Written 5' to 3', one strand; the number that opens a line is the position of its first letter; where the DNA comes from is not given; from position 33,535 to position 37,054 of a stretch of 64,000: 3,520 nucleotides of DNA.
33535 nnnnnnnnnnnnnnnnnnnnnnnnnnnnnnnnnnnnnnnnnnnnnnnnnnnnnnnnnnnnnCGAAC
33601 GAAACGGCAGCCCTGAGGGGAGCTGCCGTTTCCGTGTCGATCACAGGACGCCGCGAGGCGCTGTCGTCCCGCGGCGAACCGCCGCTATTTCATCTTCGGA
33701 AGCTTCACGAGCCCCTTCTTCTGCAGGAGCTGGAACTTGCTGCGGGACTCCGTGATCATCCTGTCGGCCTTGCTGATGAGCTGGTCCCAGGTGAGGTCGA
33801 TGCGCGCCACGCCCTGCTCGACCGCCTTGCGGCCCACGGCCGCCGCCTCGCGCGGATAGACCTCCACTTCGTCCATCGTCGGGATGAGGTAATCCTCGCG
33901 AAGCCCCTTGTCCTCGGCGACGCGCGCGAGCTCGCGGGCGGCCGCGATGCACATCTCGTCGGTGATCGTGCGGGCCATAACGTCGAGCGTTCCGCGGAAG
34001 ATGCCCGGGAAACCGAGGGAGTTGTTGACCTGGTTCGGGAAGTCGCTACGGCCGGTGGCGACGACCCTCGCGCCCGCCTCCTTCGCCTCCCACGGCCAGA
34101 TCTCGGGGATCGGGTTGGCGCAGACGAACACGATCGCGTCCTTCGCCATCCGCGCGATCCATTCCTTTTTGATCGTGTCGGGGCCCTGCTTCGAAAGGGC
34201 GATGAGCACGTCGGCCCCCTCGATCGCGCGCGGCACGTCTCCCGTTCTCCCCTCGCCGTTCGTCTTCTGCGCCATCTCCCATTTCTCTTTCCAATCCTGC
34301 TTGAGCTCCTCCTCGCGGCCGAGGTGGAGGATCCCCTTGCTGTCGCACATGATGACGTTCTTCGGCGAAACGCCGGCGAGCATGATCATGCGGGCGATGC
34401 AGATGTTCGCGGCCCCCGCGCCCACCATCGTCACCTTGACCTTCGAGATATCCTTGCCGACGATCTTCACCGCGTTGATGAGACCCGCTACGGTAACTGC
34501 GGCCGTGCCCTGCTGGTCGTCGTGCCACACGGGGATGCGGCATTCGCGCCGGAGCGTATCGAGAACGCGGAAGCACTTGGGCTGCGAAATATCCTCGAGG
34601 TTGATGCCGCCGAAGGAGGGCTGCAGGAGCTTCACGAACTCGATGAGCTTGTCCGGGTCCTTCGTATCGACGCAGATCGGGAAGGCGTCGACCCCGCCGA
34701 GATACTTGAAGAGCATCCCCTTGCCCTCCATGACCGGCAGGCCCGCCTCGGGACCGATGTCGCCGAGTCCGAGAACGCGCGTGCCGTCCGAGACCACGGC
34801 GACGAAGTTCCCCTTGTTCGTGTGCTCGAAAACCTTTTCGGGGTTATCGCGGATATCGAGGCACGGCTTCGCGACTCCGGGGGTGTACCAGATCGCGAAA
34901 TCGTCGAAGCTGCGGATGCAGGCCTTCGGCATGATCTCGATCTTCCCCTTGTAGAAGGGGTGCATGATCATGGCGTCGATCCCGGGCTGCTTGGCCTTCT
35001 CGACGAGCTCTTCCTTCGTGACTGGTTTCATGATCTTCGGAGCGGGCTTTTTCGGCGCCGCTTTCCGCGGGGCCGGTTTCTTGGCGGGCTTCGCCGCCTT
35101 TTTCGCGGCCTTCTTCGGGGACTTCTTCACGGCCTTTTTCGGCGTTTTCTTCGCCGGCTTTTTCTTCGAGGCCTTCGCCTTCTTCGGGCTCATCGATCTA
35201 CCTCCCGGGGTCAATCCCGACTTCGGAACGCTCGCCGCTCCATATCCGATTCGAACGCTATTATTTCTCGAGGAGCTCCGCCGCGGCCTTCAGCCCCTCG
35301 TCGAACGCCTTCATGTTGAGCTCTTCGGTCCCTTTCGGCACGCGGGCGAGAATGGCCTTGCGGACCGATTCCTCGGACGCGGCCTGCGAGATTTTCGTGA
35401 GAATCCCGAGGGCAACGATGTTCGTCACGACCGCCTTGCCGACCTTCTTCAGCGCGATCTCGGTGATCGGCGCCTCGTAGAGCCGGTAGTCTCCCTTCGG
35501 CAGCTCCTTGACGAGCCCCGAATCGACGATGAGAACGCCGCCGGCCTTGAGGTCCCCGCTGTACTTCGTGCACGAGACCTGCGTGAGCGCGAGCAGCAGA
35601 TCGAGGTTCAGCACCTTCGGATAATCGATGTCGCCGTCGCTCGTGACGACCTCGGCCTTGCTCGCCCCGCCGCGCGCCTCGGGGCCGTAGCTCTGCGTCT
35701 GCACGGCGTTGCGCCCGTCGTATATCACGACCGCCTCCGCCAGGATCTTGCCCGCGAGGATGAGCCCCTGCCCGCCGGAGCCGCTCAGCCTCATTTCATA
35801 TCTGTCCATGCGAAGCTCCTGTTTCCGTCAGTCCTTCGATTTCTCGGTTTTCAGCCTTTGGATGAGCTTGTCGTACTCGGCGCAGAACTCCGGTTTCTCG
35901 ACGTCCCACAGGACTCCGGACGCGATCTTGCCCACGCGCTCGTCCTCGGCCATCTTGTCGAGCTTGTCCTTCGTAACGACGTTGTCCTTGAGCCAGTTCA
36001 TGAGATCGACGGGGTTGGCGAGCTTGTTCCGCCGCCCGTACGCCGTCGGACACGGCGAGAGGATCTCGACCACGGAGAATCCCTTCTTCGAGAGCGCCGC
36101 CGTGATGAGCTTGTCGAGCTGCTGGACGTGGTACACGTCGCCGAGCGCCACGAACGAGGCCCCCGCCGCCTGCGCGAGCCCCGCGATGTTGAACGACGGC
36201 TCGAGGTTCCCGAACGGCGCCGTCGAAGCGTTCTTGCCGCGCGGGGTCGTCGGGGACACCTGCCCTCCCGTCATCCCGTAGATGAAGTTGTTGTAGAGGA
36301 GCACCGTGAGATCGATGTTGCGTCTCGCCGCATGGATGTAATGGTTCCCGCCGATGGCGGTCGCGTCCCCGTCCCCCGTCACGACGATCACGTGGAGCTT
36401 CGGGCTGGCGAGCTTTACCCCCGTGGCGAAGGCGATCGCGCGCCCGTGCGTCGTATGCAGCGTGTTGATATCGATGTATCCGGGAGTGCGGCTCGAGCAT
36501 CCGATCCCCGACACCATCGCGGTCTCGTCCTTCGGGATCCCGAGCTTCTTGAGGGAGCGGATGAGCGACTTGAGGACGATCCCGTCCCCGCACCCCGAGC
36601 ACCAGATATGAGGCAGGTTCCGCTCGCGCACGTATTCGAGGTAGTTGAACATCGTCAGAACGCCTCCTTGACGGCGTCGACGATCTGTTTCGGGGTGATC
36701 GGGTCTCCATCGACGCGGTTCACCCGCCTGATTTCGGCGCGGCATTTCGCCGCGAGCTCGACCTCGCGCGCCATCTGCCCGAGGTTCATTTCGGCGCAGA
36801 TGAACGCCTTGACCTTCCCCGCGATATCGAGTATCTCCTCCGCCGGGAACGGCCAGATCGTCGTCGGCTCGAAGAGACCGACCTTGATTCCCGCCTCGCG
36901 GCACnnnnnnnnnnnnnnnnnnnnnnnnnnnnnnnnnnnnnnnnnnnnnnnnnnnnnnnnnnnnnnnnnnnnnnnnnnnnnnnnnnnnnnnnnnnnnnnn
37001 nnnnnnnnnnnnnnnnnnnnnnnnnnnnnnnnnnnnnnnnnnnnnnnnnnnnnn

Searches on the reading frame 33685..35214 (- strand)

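Call 34: search_protein_families(library=pfam, proteins=[window:33685-35214:-], max_evalue=0.001)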
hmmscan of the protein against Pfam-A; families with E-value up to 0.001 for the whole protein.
window:33685-35214:- (509 aa): 2 families
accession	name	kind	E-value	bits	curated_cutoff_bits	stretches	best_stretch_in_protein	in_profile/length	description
PF00390.24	malic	-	2e-29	103.1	23.1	1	90-222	2-182/182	Malic enzyme, N-terminal domain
PF03949.21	Malic_M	-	3.8e-25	89.1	23.5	1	235-460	2-253/258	Malic enzyme, NAD binding domain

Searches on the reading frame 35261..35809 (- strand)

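Call 34: search_protein_families(library=pfam, proteins=[window:35261-35809:-], max_evalue=0.001)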
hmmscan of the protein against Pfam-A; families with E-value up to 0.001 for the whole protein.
window:35261-35809:- (182 aa): 1 family
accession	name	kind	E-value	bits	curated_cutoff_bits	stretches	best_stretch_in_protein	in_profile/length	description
PF01558.24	POR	-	9.5e-36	124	27.4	1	12-173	1-172/173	Pyruvate ferredoxin/flavodoxin oxidoreductase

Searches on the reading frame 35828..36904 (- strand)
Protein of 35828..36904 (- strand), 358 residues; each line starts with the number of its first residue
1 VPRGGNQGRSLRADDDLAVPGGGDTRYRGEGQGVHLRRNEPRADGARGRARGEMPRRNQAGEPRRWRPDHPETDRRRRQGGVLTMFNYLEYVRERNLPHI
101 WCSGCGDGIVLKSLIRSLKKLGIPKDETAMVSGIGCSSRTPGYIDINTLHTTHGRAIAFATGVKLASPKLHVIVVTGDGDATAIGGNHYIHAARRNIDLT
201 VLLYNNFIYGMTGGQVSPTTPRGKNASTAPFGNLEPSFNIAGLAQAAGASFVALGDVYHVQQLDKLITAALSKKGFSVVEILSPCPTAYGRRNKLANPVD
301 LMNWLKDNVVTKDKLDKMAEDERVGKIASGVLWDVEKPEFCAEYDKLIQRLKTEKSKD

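Call 34: search_protein_families(library=pfam, proteins=[window:35828-36904:-], max_evalue=0.001)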
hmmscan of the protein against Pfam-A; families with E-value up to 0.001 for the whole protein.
window:35828-36904:- (358 aa): 1 family
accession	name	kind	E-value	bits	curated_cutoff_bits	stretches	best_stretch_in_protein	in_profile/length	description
PF02775.26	TPP_enzyme_C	-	1.6e-34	119.3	21.9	1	134-281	2-151/151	Thiamine pyrophosphate enzyme, C-terminal TPP binding domain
